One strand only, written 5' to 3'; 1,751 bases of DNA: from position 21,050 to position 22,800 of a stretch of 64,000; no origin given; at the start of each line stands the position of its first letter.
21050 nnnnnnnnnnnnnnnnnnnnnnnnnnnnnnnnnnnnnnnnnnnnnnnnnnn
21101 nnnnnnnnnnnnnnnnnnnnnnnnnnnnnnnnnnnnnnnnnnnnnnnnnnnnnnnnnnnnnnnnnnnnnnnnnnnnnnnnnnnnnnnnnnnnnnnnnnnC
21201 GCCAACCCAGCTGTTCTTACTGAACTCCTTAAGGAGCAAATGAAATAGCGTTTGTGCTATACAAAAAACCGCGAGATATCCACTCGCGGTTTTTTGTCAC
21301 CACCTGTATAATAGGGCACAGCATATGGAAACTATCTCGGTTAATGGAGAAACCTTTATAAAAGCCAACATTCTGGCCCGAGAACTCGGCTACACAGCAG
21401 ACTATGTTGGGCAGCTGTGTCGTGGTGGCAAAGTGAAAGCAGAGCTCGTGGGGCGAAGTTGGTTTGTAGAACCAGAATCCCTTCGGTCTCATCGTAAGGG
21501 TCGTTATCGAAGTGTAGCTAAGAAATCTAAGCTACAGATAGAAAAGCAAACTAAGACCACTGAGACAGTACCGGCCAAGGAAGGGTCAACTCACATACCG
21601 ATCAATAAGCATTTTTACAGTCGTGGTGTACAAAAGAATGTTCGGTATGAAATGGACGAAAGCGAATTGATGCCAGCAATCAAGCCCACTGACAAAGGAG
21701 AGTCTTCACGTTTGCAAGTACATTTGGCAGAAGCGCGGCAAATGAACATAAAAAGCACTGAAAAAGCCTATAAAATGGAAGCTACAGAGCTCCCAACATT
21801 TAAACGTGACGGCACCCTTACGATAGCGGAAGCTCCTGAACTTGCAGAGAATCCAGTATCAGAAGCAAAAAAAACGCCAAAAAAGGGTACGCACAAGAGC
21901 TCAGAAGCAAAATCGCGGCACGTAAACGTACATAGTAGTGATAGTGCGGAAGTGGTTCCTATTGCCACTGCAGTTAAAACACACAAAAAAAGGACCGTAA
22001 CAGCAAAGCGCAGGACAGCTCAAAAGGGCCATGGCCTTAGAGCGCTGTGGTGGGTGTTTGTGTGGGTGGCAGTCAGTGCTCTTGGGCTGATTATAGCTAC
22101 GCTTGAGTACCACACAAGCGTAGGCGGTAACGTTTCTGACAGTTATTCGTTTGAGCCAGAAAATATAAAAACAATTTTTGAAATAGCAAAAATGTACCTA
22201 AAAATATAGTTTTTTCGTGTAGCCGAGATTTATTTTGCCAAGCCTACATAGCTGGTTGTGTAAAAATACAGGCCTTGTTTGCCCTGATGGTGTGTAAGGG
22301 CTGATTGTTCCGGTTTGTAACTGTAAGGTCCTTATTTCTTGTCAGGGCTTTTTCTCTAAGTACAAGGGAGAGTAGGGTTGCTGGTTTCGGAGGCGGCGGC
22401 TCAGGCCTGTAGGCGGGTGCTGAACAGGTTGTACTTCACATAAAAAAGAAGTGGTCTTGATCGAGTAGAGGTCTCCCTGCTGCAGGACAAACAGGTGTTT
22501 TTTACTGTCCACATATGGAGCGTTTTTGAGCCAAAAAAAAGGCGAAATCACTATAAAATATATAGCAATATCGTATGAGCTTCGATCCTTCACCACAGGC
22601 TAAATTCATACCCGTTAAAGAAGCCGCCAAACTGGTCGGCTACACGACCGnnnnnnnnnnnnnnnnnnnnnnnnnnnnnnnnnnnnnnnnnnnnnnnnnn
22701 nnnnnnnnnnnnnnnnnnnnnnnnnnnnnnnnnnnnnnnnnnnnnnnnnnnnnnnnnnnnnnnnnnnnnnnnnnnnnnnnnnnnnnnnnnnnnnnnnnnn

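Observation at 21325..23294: Tandem paralogous membrane-tethered HTH proteins immediately upstream of the surface-protein locus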

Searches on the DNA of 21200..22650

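Call 36: search_rna_families(source=window, start=21200, end=22650, threshold=evalue, max_evalue=1, show_alignments=2)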
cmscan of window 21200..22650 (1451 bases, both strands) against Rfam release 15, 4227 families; matches with E-value up to 1: 1.
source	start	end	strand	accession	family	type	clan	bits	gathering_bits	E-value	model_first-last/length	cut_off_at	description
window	22503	22610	+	RF02275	Hammerhead_HH9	Gene; ribozyme;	CL00010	16.7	52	0.79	1-77/77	no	Hammerhead ribozyme HH9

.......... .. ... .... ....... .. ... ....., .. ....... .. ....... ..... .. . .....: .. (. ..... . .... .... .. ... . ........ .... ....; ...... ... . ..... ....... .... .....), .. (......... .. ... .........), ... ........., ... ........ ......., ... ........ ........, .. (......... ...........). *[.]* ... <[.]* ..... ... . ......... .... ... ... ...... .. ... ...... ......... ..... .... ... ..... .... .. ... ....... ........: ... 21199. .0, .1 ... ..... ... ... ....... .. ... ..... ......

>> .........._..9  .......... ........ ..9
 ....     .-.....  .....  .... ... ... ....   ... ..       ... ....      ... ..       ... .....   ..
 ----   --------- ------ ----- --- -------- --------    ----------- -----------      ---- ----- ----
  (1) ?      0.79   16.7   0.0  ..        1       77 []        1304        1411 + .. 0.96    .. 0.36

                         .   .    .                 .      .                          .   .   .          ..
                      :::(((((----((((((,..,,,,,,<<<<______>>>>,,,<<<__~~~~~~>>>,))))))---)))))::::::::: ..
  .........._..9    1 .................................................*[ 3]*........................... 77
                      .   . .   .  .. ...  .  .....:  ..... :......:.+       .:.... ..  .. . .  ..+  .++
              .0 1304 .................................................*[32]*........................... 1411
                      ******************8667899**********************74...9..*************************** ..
